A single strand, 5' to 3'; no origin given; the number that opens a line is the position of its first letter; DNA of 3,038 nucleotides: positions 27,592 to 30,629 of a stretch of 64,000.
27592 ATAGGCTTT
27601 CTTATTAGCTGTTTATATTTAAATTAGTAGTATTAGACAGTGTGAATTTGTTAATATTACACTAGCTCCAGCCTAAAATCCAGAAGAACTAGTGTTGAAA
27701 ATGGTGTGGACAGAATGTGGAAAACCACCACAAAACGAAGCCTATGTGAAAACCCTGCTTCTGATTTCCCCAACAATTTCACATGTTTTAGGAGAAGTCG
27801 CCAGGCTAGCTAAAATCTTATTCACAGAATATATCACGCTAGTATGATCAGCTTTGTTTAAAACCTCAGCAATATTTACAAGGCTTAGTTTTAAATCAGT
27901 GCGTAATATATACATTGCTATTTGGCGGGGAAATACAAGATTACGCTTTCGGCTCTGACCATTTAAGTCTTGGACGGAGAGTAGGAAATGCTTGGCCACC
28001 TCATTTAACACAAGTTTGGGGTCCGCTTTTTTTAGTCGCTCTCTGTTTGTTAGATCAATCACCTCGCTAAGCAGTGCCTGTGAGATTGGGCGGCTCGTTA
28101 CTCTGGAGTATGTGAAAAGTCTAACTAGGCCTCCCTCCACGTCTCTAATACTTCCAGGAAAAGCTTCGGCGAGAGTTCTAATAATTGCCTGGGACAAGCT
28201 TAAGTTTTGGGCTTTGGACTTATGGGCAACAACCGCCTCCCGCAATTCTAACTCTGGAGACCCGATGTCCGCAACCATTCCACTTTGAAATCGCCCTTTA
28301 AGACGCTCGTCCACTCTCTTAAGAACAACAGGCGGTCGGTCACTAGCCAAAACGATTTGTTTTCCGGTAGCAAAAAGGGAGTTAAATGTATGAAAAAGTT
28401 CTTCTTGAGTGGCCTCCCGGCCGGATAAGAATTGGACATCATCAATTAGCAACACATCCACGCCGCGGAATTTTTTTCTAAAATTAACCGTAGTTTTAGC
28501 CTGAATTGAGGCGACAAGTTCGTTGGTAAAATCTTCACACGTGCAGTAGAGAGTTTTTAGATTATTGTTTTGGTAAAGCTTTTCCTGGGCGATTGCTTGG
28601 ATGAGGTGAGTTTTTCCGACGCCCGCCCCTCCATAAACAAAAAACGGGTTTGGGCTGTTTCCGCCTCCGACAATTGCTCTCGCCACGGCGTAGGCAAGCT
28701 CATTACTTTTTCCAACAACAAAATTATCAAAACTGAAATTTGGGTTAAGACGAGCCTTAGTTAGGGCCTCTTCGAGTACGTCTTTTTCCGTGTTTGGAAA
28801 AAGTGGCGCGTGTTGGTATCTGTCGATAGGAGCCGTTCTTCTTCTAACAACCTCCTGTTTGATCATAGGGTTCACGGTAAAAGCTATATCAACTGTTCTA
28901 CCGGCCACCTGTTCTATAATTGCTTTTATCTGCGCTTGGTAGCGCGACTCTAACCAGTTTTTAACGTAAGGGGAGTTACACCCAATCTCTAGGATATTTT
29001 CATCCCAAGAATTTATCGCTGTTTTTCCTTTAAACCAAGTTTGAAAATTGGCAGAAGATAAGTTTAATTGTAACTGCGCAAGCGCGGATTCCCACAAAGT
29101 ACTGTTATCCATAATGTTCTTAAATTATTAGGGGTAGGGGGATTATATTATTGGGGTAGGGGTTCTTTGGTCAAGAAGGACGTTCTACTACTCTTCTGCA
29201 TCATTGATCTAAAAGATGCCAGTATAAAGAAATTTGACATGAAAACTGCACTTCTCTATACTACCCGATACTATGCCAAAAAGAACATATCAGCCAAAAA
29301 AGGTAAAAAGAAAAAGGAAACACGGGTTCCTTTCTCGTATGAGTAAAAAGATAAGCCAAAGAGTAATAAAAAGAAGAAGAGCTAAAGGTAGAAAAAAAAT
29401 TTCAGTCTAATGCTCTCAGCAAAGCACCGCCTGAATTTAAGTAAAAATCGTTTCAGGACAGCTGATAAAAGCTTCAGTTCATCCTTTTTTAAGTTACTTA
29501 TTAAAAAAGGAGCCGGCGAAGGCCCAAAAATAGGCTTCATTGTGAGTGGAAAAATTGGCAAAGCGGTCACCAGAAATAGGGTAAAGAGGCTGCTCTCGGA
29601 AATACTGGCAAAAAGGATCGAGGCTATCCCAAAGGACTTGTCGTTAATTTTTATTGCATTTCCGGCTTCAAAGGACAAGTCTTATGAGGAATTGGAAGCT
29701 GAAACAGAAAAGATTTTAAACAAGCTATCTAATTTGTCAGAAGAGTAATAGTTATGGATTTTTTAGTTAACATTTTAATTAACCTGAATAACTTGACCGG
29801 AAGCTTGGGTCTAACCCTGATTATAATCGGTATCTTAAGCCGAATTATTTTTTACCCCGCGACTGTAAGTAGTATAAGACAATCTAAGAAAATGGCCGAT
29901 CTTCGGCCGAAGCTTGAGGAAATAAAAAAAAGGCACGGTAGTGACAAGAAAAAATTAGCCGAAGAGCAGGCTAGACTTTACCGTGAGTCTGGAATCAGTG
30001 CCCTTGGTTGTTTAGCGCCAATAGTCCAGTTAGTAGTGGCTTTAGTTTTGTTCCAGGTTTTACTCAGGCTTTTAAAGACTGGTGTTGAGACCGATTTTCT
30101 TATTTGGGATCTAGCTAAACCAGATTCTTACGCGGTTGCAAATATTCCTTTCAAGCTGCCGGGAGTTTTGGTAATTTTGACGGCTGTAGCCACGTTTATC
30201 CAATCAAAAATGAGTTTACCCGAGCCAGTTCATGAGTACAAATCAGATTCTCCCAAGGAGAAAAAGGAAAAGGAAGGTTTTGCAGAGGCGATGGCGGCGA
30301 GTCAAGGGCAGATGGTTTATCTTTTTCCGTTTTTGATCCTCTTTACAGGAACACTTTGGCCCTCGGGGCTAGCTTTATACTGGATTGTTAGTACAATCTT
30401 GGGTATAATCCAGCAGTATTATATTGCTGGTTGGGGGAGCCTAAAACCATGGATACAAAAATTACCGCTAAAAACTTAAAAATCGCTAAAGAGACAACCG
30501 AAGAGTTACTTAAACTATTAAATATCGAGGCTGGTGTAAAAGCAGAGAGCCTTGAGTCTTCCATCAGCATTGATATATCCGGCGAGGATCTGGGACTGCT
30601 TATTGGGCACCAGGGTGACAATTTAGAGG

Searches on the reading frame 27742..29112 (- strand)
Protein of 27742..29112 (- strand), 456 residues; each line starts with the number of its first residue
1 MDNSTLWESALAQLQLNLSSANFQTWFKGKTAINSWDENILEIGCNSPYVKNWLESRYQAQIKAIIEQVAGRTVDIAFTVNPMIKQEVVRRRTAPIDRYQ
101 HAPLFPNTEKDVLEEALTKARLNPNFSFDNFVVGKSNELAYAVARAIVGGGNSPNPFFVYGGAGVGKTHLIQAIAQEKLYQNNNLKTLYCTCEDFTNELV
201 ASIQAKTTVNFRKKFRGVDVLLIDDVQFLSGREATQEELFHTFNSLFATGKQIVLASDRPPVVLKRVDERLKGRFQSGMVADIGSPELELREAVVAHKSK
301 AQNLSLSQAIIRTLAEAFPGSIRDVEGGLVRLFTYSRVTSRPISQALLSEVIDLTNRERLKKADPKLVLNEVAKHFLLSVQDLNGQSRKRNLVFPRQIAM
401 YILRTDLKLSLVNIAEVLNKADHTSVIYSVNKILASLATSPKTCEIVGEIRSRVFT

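Call 9: search_protein_families(library=pfam, proteins=[window:27742-29112:-])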
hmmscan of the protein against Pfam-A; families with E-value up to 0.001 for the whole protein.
window:27742-29112:- (456 aa): 11 families
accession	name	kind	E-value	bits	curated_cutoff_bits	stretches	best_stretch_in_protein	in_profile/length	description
PF00308.24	Bac_DnaA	-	3.8e-58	196.7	23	1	122-281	1-161/162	Bacterial DnaA ATPAse domain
PF08299.17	Bac_DnaA_C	-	3e-21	75.6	31.5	1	366-433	2-69/69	Bacterial dnaA protein helix-turn-helix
PF11638.13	DnaA_N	-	5.2e-09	36.1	24.6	1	5-66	2-63/65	DnaA N-terminal domain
PF01695.23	IstB_IS21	-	7.1e-09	35.9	24.1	1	159-259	97-194/238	IstB-like ATP binding protein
PF13173.12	AAA_14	-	1.8e-07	31.7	27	1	156-276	4-116/129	AAA domain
PF00004.35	AAA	-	6.9e-07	30.2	21.2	1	159-276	3-124/131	ATPase family associated with various cellular activities (AAA)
PF13191.12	AAA_16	-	1e-05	26.5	32.6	1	152-247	22-124/167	AAA ATPase domain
PF13401.12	AAA_22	-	2.5e-05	25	27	0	157-245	8-110/130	AAA domain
PF25201.1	nSTAND6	-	0.00015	22.2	27.7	1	156-201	20-65/148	Novel STAND NTPase 6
PF01637.24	ATPase_2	-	0.00053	20.3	33.2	0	152-256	18-115/225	ATPase domain predominantly from Archaea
PF01443.25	Viral_helicase1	-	0.00063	20.1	21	1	159-254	3-98/228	Viral superfamily 1 RNA helicase core domain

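Call 10: find_related_loci(query=window:27742-29112:-, collection=genome_contigs, flank=3000)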
Query window:27742-29112:- (456 aa) in genome_contigs; peptide patterns used: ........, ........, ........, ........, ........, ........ (x = any residue, [..] = any of these).
600 stretches matched a pattern (row limit reached: there are more); 595 encode a relative of the query (tblastn E <= 1e-3); the best 80 are kept; 80 distinct loci.
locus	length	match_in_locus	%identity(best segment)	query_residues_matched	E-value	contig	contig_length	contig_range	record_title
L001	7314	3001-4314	40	6-441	1e-102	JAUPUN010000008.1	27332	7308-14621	MAG: Patescibacteria group bacterium isolate erpe_2018_sw_18hr_WHONDRS-SW48-000091_B_bin.48 scaffold_160692, whole genom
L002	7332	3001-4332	39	1-445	2e-102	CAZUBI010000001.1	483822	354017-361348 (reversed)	MAG TPA_asm: uncultured Candidatus Saccharibacteria bacterium isolate binchicken_co194_85 genome assembly, contig: NODE_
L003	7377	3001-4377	37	1-456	3e-100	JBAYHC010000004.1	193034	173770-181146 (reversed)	MAG: Patescibacteria group bacterium isolate SO_2016_GW1_140 scaffold00145_OW334_2016, whole genome shotgun sequence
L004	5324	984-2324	37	1-456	9e-100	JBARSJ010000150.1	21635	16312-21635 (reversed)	MAG: Anaerolineales bacterium isolate MFD12959_ilm_asm_bin38 k127_511118, whole genome shotgun sequence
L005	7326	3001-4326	38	2-454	2e-99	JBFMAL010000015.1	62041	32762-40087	MAG: Bacillota bacterium isolate MAG137 MAG137_15, whole genome shotgun sequence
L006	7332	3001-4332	37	2-454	5e-99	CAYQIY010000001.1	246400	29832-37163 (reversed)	MAG TPA_asm: uncultured Pseudomonadota bacterium isolate SRP241326_co3_322 genome assembly, contig: NODE_39_length_24640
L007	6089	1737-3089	40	1-456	2e-97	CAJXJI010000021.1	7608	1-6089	TPA_asm: uncultured bacterium isolate SRR5494785_bin.37_MetaBAT_v2.12.1_MAG genome assembly, contig: NODE_4695_length_76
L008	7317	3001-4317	36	4-454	3e-97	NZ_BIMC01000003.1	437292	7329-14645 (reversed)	Paenibacillus glucanolyticus NBRC 15330 PGL02S_CON000003, whole genome shotgun sequence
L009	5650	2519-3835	37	1-442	4e-97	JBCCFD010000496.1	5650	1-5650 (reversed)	MAG: Chloroflexota bacterium isolate P01_B01_bin.122 k141_855766_length_5650_cov_16.0022, whole genome shotgun sequence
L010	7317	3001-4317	37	4-454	3e-97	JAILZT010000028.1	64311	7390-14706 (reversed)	MAG: Paenibacillus sp. isolate HOT.CON.154 Contig28, whole genome shotgun sequence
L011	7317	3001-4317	37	4-454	6e-97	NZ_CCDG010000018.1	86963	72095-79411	Paenibacillus camerounensis strain G4, whole genome shotgun sequence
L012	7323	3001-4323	36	4-454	8e-97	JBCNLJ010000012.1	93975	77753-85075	MAG: Paenibacillus sp. isolate SMAGNO46 Contig12, whole genome shotgun sequence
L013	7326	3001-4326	36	3-454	9e-97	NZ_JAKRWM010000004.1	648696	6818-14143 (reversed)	Cohnella mopanensis strain YIM B01951 contig4, whole genome shotgun sequence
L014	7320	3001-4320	37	6-454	1e-96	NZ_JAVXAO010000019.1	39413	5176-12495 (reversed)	MAG: Clostridium sp. isolate CGS5Y2-bin27 NODE_807_length_39413_cov_69.687230, whole genome shotgun sequence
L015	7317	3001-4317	37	2-454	2e-96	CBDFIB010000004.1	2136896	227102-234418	MAG: Dehalococcoidia bacterium isolate 7cd25a05-99ee-4af3-888e-ade58bc44bba genome assembly, contig: contig_4, whole gen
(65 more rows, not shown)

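Call 11: find_homologous_proteins(query=window:27742-29112:-, max_evalue=1e-60)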
Query window:27742-29112:- (456 aa): 6953 proteins with E <= 1e-60 among 8000 candidates; the best 120 are listed.
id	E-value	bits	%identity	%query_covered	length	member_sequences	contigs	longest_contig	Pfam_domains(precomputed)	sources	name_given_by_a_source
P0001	9.9e-294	992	100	99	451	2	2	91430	PF13173.13,PF11638.14,PF01695.24,PF00308.25,PF08299.18,PF00004.36,PF13401.13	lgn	-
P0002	2.2e-180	618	61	100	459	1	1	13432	PF13173.13,PF11638.14,PF01695.24,PF00308.25,PF08299.18,PF00004.36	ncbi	-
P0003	4.7e-178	610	61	100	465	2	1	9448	PF13173.13,PF11638.14,PF01695.24,PF00308.25,PF08299.18,PF00004.36,PF01637.25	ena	-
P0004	1.5e-172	592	60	100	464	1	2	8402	PF11638.14,PF01695.24,PF00308.25,PF08299.18,PF00004.36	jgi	jgi:chromosomal replication initiator protein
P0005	7.0e-169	580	57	100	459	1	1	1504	PF11638.14,PF00308.25,PF08299.18,PF00004.36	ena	-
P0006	8.2e-169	580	57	100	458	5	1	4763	PF11638.14,PF01695.24,PF00308.25,PF01443.25,PF08299.18,PF00004.36,PF01637.25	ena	-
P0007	5.1e-168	577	57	100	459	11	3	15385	PF11638.14,PF00308.25,PF08299.18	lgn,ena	-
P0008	1.0e-165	570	57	100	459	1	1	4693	PF11638.14,PF00308.25,PF08299.18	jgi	-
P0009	1.6e-165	569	58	100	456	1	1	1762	PF11638.14,PF01695.24,PF00308.25,PF08299.18,PF00004.36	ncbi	-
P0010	7.4e-165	567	57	100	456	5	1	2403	PF11638.14,PF01695.24,PF00308.25,PF08299.18,PF00004.36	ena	-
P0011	1.2e-164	566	57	100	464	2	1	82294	PF13173.13,PF11638.14,PF01695.24,PF00308.25,PF08299.18,PF00004.36,PF13401.13,PF01637.25,PF13191.13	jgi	-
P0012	7.5e-164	564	58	100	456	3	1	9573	PF11638.14,PF01695.24,PF00308.25,PF08299.18,PF00004.36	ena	-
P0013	3.3e-163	562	57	100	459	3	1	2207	PF11638.14,PF00308.25,PF08299.18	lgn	-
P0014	3.9e-163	561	56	100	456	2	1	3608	PF11638.14,PF01695.24,PF00308.25,PF08299.18,PF00004.36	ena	-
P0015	8.8e-163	560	56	100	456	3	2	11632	PF11638.14,PF01695.24,PF00308.25,PF08299.18,PF00004.36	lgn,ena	-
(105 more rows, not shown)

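Call 35: find_encoding_contigs(protein=P0002, flank=10000, max_places=2)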
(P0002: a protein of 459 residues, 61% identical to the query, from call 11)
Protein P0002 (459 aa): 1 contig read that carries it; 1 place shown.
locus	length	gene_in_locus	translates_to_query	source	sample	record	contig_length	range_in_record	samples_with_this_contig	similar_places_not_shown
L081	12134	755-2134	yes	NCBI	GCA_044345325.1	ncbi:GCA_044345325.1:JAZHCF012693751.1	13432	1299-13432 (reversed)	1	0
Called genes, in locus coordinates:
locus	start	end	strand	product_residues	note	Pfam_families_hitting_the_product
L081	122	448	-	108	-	PF00825:Ribonuclease_P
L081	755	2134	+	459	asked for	PF11638:DnaA_N, PF00308:Bac_DnaA, PF01695:IstB_IS21 (weak), PF13173:AAA_14 (weak), PF00004:AAA (weak), PF08299:Bac_DnaA_C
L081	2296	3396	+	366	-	PF00712:DNA_pol3_beta, PF02767:DNA_pol3_beta_2, PF02768:DNA_pol3_beta_3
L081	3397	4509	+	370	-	PF02463:SMC_N, PF13175:AAA_15, PF13476:AAA_23 (weak)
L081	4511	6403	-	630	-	PF01935:DUF87, PF12846:AAA_10, PF19044:P-loop_TraG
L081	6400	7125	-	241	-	PF26593:TraC-like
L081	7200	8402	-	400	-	-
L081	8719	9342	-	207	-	PF12666:PrgI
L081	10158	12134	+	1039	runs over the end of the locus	-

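Call 36: find_encoding_contigs(protein=P0011, flank=10000, max_places=2)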
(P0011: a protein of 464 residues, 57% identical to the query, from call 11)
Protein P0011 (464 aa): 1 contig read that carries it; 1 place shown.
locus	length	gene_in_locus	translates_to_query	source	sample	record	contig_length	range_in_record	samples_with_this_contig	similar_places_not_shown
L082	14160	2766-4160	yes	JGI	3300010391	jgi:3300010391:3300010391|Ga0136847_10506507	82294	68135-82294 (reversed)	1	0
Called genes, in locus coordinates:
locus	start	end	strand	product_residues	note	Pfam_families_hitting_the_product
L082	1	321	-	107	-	?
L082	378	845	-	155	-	PF00075:RNase_H, PF13456:RVT_3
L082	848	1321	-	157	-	PF13083:KH_KhpA-B, PF01424:R3H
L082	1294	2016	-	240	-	PF02096:60KD_IMP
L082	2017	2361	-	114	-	PF00825:Ribonuclease_P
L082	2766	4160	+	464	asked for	PF11638:DnaA_N, PF00308:Bac_DnaA, PF01637:ATPase_2 (weak), PF01695:IstB_IS21, PF13191:AAA_16 (weak), PF00004:AAA, PF13173:AAA_14 (weak), PF08299:Bac_DnaA_C, +1 more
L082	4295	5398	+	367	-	PF00712:DNA_pol3_beta, PF02767:DNA_pol3_beta_2, PF02768:DNA_pol3_beta_3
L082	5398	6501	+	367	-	PF02463:SMC_N, PF13175:AAA_15, PF13476:AAA_23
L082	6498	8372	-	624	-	PF01935:DUF87, PF12846:AAA_10, PF19044:P-loop_TraG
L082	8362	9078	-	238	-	PF26593:TraC-like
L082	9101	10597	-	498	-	-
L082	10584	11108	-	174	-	PF12666:PrgI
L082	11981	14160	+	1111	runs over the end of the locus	-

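Call 37: find_encoding_contigs(protein=P0007, flank=10000, max_places=2)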
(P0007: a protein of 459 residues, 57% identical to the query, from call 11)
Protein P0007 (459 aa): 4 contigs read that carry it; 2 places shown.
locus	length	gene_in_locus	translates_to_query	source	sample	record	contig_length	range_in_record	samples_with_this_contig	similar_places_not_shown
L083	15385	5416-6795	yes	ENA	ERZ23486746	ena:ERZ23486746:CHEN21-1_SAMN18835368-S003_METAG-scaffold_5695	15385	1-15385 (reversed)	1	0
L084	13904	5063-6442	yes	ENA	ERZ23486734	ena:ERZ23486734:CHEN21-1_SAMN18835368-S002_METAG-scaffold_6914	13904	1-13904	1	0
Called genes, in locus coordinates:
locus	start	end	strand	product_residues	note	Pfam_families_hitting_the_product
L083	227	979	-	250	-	PF01386:Ribosomal_L25p, PF14693:Ribosomal_TL5_C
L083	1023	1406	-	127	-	-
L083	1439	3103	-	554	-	PF01073:3Beta_HSD, PF01370:Epimerase, PF02719:Polysacc_synt_2 (faint), PF04321:RmlD_sub_bind, PF07993:NAD_binding_4, PF16363:GDP_Man_Dehyd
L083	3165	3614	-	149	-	PF00075:RNase_H, PF13456:RVT_3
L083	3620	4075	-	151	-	PF13083:KH_KhpA-B, PF01424:R3H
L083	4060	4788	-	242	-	PF02096:60KD_IMP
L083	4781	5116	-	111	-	PF00825:Ribonuclease_P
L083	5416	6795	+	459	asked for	PF11638:DnaA_N, PF00308:Bac_DnaA, PF08299:Bac_DnaA_C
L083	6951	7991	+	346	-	-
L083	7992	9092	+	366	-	PF02463:SMC_N, PF13175:AAA_15, PF13476:AAA_23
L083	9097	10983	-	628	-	PF01935:DUF87, PF12846:AAA_10, PF19044:P-loop_TraG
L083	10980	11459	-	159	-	-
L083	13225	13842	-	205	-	PF12666:PrgI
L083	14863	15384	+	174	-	?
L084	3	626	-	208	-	?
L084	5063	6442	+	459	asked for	PF11638:DnaA_N, PF00308:Bac_DnaA, PF08299:Bac_DnaA_C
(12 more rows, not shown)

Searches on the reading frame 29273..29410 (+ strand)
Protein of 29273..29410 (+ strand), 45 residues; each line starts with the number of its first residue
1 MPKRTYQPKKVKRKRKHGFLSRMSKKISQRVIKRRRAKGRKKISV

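Call 9: search_protein_families(library=pfam, proteins=[window:29273-29410:+])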
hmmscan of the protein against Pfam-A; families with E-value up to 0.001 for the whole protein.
window:29273-29410:+ (45 aa): 1 family
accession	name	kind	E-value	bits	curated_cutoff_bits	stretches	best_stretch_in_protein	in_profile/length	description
PF00468.22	Ribosomal_L34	-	1.7e-19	69.9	25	1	3-45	2-44/44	Ribosomal protein L34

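Call 57: find_encoding_contigs(protein=window:29273-29410:+, flank=400, max_places=10)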
Protein window:29273-29410:+ (45 aa): 3 contigs read that carry it; 1 place shown.
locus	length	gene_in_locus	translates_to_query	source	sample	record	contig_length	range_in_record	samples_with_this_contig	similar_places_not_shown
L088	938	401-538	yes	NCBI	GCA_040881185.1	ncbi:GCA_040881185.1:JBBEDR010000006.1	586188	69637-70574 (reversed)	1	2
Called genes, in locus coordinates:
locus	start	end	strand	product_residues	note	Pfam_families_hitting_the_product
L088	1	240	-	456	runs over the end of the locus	PF11638:DnaA_N, PF00308:Bac_DnaA, PF00004:AAA (weak), PF01695:IstB_IS21 (weak), PF13173:AAA_14, PF08299:Bac_DnaA_C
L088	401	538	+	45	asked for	PF00468:Ribosomal_L34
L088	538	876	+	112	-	PF00825:Ribonuclease_P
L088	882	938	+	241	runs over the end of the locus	PF02096:60KD_IMP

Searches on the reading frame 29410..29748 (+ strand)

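Call 9: search_protein_families(library=pfam, proteins=[window:29410-29748:+])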
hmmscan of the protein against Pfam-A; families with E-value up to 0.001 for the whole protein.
window:29410-29748:+ (112 aa): 1 family
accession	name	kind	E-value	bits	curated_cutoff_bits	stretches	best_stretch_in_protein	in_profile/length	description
PF00825.24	Ribonuclease_P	-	2.2e-19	69.9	22.3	1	17-106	18-108/109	Ribonuclease P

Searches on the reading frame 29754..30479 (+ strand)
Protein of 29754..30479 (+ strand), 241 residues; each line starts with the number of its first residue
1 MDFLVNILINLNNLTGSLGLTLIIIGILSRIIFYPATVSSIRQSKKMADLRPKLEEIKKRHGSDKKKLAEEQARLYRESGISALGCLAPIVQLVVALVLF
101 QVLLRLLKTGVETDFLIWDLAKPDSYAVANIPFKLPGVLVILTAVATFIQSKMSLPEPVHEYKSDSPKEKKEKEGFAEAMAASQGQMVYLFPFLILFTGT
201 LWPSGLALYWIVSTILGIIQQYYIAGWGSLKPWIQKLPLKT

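Call 9: search_protein_families(library=pfam, proteins=[window:29754-30479:+])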
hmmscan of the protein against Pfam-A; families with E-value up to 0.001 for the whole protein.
window:29754-30479:+ (241 aa): 1 family
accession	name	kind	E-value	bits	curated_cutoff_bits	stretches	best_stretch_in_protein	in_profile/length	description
PF02096.25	60KD_IMP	-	1.8e-40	139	35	1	19-224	2-161/163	60Kd inner membrane protein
